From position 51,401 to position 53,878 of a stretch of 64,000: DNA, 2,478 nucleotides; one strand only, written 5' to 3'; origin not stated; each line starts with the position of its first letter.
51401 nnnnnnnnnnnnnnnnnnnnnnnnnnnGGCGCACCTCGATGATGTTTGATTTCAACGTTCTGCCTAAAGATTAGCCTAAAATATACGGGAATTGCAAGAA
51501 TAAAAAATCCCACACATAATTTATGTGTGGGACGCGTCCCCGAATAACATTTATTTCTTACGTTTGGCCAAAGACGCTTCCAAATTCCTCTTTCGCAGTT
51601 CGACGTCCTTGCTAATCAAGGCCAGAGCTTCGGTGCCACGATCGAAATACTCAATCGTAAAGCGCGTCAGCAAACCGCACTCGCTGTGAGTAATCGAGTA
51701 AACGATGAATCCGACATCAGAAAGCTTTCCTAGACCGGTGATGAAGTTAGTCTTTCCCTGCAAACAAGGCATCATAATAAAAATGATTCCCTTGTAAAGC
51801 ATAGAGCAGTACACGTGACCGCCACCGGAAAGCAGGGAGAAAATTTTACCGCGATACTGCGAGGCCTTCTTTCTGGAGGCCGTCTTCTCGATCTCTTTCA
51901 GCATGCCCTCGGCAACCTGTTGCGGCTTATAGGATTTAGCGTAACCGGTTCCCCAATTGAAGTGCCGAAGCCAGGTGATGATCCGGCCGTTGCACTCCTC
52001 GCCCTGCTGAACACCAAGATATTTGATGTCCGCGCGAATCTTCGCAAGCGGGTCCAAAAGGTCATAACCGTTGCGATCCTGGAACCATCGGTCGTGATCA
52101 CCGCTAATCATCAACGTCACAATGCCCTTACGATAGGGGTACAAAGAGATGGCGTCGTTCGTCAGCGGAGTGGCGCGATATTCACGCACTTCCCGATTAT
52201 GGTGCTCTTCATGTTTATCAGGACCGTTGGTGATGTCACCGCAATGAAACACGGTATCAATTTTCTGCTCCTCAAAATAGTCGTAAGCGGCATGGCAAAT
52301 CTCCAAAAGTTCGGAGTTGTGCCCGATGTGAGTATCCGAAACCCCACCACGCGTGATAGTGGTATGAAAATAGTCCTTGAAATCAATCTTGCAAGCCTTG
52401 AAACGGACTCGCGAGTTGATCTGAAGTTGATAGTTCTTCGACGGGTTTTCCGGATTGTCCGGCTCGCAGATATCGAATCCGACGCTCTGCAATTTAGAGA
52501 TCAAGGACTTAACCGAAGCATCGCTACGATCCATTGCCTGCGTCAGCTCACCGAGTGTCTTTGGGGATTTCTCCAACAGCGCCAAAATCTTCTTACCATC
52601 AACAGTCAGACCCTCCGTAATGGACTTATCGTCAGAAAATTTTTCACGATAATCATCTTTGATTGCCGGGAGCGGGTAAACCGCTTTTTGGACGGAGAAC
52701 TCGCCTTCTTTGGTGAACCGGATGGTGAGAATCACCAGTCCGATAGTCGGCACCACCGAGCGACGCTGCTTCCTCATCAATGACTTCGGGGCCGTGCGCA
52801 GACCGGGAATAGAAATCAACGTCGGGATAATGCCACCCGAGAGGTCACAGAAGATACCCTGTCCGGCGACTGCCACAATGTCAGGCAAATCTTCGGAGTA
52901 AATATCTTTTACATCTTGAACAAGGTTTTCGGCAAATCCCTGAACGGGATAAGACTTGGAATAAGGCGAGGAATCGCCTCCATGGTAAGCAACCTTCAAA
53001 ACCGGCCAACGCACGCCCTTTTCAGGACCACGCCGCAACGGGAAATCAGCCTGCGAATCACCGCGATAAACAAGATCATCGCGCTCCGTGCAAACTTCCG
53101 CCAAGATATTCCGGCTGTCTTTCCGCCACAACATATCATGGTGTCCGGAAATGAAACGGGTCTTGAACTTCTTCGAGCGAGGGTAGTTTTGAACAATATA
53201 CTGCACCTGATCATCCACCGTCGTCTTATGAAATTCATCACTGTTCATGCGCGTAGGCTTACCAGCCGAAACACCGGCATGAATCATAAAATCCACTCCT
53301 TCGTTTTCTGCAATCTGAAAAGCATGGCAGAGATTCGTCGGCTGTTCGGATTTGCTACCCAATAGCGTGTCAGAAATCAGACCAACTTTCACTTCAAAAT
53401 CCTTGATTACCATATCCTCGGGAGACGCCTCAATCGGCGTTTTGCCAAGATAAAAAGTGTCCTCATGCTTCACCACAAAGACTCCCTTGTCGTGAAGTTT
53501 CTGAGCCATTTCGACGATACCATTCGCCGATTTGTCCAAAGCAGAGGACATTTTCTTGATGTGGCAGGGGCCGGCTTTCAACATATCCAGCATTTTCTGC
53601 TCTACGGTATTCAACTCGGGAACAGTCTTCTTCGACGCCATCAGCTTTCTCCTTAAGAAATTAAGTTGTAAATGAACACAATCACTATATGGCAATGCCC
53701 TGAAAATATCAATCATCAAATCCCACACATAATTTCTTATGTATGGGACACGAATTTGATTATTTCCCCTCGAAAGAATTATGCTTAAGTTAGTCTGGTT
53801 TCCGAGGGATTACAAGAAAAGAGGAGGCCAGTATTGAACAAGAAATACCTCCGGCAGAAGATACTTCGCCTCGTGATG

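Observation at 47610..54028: Uncharacterised gene cluster: repeat-containing histidine kinase, OmpR-type regulator, coiled-coil AAA+ (ClpB-D2/HslU-like) ATPase, double metallophosphoesterase and small wHTH regulator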

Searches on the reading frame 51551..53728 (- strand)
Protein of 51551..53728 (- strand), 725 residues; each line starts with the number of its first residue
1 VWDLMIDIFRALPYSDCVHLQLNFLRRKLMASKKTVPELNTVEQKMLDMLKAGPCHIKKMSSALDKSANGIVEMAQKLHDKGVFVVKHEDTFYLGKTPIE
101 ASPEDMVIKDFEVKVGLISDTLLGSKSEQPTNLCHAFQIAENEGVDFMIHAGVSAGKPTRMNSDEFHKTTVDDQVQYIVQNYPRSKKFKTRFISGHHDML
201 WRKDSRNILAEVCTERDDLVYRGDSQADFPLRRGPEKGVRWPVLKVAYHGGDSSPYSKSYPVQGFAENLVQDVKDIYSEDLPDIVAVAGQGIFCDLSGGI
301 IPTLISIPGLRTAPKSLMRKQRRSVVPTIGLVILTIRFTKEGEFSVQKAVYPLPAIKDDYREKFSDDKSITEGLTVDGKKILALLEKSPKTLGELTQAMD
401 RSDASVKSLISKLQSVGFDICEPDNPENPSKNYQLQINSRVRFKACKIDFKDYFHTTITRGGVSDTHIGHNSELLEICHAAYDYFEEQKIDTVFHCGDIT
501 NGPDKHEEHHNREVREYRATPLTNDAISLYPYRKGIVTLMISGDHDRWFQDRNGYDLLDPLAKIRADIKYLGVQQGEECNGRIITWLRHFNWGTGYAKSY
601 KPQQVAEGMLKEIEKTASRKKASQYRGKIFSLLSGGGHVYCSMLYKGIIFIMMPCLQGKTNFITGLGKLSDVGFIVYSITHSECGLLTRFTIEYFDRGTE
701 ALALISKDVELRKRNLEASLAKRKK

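Call 3: search_protein_families(library=pfam, proteins=[window:51551-53728:-], max_evalue=0.01)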
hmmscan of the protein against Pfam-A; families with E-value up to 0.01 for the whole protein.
window:51551-53728:- (725 aa): 3 families
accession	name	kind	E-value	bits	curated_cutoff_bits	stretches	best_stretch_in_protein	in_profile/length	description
PF00149.33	Metallophos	-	1.3e-05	26.1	21.5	1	463-556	6-83/191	Calcineurin-like phosphoesterase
PF12850.12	Metallophos_2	-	0.0001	22.8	27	1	463-503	6-39/154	Calcineurin-like phosphoesterase superfamily domain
PF01978.25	TrmB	-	0.007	16.6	25.6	0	382-418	15-51/68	Sugar-specific transcriptional regulator TrmB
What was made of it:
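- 51641..52363 (-): Second MPE domain, the one with an intact dinuclear-metal site. Pfam Metallophos matches only this half (call 3).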

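Call 4: search_protein_families(library=padloc, proteins=[window:51551-53728:-], max_evalue=0.01)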
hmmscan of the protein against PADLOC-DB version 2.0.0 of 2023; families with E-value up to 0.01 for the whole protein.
window:51551-53728:- (725 aa): 1 family
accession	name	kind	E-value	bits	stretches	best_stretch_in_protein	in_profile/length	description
PDLC01268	CasR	-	0.0016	16.4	0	37-87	120-170/179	"CAS-I,CAS-II,CAS-III,CAS-IV,CAS-V,CAS-VI; associated_signaling"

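Call 13: find_homologous_proteins(query=window:51551-53641:-)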
Query window:51551-53641:- (696 aa): 38 proteins with E <= 0.001 among 7155 candidates.
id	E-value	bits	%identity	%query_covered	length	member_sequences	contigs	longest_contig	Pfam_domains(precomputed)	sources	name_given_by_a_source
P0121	0.0e+0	1609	100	100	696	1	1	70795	PF00149.34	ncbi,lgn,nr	ncbi:MAG: hypothetical protein Q7S83_00355 [bacterium]|nr:hypothetical protein [bacterium]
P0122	0.0e+0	1336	83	100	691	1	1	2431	-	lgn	-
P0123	0.0e+0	1300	81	100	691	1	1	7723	PF00149.34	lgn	-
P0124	0.0e+0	1253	78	100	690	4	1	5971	-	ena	-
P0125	0.0e+0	1241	77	100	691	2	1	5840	-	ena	-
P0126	0.0e+0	1237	92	83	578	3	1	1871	-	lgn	-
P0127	0.0e+0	1189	74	100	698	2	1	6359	-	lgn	-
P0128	0.0e+0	1185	74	100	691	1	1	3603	-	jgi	jgi:predicted phosphodiesterase/biotin operon repressor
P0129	0.0e+0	1169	72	100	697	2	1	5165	-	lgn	-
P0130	0.0e+0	1160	71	100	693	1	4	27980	-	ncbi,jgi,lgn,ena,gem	-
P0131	0.0e+0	1111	69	100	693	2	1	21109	-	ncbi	-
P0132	0.0e+0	1019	65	100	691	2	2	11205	PF08279.19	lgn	-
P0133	8.7e-283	958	62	99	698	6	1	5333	PF01978.26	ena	-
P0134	2.4e-281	953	61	99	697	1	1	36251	-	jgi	jgi:biotin operon repressor/predicted phosphodiesterase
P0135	8.8e-278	941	61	99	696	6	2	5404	PF01022.27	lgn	-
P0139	3.6e-253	860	57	98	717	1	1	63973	PF08279.19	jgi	jgi:biotin operon repressor/predicted phosphodiesterase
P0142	2.4e-240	818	53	100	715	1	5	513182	-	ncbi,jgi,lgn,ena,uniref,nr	ncbi:MAG: hypothetical protein COU29_03220 [Candidatus Magasanikbacteria bacterium CG10_big_fil_rev_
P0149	6.4e-203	694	49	99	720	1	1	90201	-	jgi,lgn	jgi:biotin operon repressor/predicted phosphodiesterase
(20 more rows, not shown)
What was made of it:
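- The double-MPE is 50-80% identical across candidate phyla (call 13) and mostly stands alone.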

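Call 15: find_encoding_contigs(protein=P0142, flank=8000, max_places=2)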
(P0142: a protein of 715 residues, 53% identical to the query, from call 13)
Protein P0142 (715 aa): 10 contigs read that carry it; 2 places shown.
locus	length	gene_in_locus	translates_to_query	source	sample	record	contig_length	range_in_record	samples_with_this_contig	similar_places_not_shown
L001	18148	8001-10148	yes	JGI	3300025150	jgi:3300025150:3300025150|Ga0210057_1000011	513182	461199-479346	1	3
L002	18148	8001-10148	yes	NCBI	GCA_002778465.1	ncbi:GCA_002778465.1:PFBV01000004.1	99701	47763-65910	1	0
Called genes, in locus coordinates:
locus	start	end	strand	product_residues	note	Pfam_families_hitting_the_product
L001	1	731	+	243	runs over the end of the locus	PF00160:Pro_isomerase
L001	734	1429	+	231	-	-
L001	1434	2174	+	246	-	PF02096:60KD_IMP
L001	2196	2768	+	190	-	PF01145:Band_7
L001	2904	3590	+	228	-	PF01628:HrcA (weak)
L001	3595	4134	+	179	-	PF01025:GrpE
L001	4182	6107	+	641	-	PF00012:HSP70, PF06723:MreB_Mbl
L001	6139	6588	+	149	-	-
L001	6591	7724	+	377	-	PF00226:DnaJ, PF01556:DnaJ_C, PF00684:DnaJ_CXXCXGXG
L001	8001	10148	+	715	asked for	-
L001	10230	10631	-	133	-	PF00075:RNase_H, PF13456:RVT_3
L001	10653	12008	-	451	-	PF08308:PEGA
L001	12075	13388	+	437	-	PF00275:EPSP_synthase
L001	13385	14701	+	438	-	PF22694:CtpB_N-like, PF00595:PDZ (weak), PF13180:PDZ_2 (weak), PF17820:PDZ_6, PF03572:Peptidase_S41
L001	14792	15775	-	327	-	PF10023:Aminopep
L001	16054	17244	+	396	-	PF22694:CtpB_N-like (weak), PF00595:PDZ, PF13180:PDZ_2, PF17820:PDZ_6, PF03572:Peptidase_S41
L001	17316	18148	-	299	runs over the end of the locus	PF03193:RsgA_GTPase (weak), PF00009:GTP_EFTU, PF00350:Dynamin_N (faint), PF01926:MMR_HSR1, PF02421:FeoB_N, PF04548:AIG1, PF07650:KH_2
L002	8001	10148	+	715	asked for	-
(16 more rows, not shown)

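Call 16: find_encoding_contigs(protein=P0149, flank=8000, max_places=2)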
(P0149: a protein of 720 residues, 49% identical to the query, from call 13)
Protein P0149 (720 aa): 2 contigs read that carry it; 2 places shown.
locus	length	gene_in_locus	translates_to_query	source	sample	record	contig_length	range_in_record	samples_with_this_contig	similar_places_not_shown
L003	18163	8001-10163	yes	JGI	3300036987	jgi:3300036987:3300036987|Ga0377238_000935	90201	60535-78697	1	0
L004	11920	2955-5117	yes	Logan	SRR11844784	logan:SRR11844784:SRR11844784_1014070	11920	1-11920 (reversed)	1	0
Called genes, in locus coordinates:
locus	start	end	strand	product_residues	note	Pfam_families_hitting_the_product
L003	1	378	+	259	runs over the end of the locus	PF07963:N_methyl (weak)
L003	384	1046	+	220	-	PF07963:N_methyl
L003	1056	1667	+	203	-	-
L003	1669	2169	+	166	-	-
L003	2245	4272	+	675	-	PF22745:Nlig-Ia, PF01653:DNA_ligase_aden, PF03120:OB_DNA_ligase, PF03119:DNA_ligase_ZBD, PF12826:HHH_2, PF14520:HHH_5 (weak), PF00533:BRCT, PF12738:PTCB-BRCT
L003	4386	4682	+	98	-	PF02686:GatC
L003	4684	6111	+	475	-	PF01425:Amidase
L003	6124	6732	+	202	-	-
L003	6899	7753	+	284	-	PF04402:SIMPL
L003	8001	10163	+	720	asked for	-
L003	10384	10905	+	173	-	PF00466:Ribosomal_L10, PF27436:RL10_C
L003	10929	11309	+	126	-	PF16320:Ribosomal_L12_N, PF00542:Ribosomal_L12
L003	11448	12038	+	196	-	-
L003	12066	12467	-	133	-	-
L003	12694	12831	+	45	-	-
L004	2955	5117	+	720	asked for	-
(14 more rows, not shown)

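Call 17: find_encoding_contigs(protein=P0139, flank=8000, max_places=2)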
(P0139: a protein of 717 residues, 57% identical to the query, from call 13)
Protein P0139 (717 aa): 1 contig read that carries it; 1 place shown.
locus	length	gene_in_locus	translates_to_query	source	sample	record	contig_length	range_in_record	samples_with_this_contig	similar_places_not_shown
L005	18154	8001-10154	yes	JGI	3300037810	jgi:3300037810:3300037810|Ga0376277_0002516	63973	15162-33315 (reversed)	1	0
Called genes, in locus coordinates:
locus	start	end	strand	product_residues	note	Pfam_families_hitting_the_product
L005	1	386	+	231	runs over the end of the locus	-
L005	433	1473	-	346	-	PF03462:PCRF, PF00472:RF-1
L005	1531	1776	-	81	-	PF01197:Ribosomal_L31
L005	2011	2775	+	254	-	PF00318:Ribosomal_S2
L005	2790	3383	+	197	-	PF00889:EF_TS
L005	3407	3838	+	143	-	-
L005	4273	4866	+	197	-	-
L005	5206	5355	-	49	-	-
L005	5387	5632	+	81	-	-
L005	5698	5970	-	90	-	-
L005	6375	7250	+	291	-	PF24585:YunG, PF00383:dCMP_cyt_deam_1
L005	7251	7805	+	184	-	PF00929:RNase_T, PF13482:RNase_H_2 (weak)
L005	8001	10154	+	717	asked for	PF08279:HTH_11 (faint)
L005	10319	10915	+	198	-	-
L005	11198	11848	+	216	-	PF01135:PCMT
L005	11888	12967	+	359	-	PF02618:YceG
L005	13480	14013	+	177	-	PF00466:Ribosomal_L10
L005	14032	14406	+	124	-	PF16320:Ribosomal_L12_N, PF00542:Ribosomal_L12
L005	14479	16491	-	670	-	-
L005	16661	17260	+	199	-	-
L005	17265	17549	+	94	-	-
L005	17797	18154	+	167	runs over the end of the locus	-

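Call 18: find_encoding_contigs(protein=P0131, flank=10000, max_places=2)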
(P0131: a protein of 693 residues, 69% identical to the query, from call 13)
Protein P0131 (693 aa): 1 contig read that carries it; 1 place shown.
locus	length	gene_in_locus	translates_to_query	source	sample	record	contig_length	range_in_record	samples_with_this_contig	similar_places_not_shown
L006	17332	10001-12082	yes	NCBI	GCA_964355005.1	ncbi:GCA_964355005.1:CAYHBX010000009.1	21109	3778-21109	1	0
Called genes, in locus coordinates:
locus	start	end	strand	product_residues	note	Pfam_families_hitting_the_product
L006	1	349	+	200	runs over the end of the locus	-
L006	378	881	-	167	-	PF07963:N_methyl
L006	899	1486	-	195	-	PF02397:Bac_transf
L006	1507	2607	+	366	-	PF13439:Glyco_transf_4, PF20706:GT4-conflict, PF00534:Glycos_transf_1, PF13692:Glyco_trans_1_4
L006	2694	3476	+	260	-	PF00318:Ribosomal_S2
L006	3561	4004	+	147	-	PF00889:EF_TS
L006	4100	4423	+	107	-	-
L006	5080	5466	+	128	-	-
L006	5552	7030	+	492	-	PF00595:PDZ (weak), PF13180:PDZ_2, PF17820:PDZ_6, PF03572:Peptidase_S41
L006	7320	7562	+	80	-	PF01541:GIY-YIG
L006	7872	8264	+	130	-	-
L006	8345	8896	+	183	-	-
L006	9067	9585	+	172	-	PF01471:PG_binding_1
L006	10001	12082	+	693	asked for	-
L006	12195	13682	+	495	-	PF00158:Sigma54_activat (faint), PF07724:AAA_2, PF10431:ClpB_D2-small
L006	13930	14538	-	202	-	-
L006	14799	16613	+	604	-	PF00009:GTP_EFTU, PF01926:MMR_HSR1 (weak), PF22042:EF-G_D2, PF03144:GTP_EFTU_D2, PF14492:EFG_III (weak), PF00679:EFG_C, PF21018:BipA_C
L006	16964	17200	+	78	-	-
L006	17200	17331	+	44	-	?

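Call 20: find_encoding_contigs(protein=P0123, flank=8000, max_places=2)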
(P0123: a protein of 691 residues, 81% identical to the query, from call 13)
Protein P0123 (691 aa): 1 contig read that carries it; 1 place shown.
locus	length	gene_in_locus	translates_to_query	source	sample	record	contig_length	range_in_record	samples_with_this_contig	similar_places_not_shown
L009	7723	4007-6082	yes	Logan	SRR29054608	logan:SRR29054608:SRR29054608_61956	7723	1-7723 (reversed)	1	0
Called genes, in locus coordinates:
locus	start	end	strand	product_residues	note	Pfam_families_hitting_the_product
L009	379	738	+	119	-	-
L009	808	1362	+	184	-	-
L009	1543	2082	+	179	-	PF01625:PMSR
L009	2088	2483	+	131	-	PF01641:SelR, PF24046:At4g08330 (faint)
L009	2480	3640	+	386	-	PF01520:Amidase_3 (weak), PF01471:PG_binding_1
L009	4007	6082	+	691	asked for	PF00149:Metallophos (faint)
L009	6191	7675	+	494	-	PF07724:AAA_2, PF13476:AAA_23 (weak), PF07724:AAA_2, PF10431:ClpB_D2-small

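Call 22: search_solved_structures(query=window:51551-53641:-, max_evalue=1, show_alignments=2)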
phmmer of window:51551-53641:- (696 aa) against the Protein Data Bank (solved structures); distinct sequences matched with E-value up to 1: 1.
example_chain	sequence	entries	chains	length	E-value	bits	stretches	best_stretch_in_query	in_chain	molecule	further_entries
9sgv_A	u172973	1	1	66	0.82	11.2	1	350-397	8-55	Ap3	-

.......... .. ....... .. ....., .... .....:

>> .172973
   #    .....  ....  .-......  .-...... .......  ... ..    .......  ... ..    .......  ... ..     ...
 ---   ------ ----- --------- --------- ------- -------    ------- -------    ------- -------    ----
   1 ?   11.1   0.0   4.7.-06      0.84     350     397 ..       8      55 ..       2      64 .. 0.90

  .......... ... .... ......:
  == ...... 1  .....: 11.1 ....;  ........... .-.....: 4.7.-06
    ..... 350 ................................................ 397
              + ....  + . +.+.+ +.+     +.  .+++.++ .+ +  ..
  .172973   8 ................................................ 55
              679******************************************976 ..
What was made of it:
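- Tried and rejected: Nothing was found (call 22).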

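Call 27: search_protein_families(library=ncbifam, proteins=[window:51551-53641:-], max_evalue=0.01)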
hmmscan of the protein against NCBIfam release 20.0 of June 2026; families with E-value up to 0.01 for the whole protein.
window:51551-53641:- (696 aa): 1 family
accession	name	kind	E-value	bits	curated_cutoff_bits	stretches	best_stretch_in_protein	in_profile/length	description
TIGR03729.1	acc_ester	subfamily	0.00056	19.4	148.25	0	434-474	5-46/239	putative phosphoesterase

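Call 36: predict_structure(alignment_id=A2)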
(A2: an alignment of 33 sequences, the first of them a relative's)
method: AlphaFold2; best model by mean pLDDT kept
length: 696 residues; sequences in the alignment: 33
mean_pLDDT: 88.1   pTM: 0.87
mean pLDDT of the five models: 88.1, 87.8, 87.5, 86.2, 85.6
residues with pLDDT >= 90: 405; 70-90: 247; 50-70: 35; < 50: 9
segments of 3 or more residues with pLDDT < 50: 1-4, 224-228
pLDDT, mean of each block of 10 residues (from residue 1): 60 91 90 91 89 84 86 81 93 94 97 97 94 91 95 95 95 89 94 93 67 90 53 80 82 91 89 92 82 67 94 86 93 83 86 91 93 93 90 85 88 89 96 96 94 97 97 81 85 94 96 94 93 96 96 93 70 85 77 74 91 92 92 76 95 94 94 88 84 75
secondary structure, 60 per line:
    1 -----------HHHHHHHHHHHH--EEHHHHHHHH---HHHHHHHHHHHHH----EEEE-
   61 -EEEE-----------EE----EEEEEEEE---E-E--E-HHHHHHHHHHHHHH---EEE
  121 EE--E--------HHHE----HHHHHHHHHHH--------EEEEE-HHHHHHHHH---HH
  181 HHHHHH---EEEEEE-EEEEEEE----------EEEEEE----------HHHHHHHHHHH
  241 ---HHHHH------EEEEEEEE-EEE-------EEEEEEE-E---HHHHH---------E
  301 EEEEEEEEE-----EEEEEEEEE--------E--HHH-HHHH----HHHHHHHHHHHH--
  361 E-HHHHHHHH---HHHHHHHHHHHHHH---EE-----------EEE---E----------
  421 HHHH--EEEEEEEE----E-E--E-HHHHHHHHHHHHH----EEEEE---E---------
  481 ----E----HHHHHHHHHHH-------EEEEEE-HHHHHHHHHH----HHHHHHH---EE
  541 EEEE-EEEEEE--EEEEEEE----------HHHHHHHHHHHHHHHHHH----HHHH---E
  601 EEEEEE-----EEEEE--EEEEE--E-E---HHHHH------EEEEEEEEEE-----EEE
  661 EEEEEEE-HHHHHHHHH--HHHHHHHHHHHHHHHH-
elements in order (helices of 4 or more, strands of 3 or more residues): H12-23 H28-35 H39-51 E56-59 E62-65 E83-90 H101-114 E118-122 H142-152 E161-165 H167-175 H179-186 E190-195 E197-203 E214-219 H230-240 H244-248 E255-262 E264-266 E274-280 H286-290 E300-309 E315-323 H339-342 H347-358 H363-370 H374-387 E404-406 H421-424 E427-434 H446-458 E463-467 H490-500 E508-513 H515-524 H529-535 E539-544 E546-551 E554-560 H571-588 H593-596 E600-606 E612-616 E619-623 H632-636 E643-652 E658-667 H669-677 H680-695
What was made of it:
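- Checked: The AF2 model has pLDDT 88 and pTM 0.87 (call 36).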
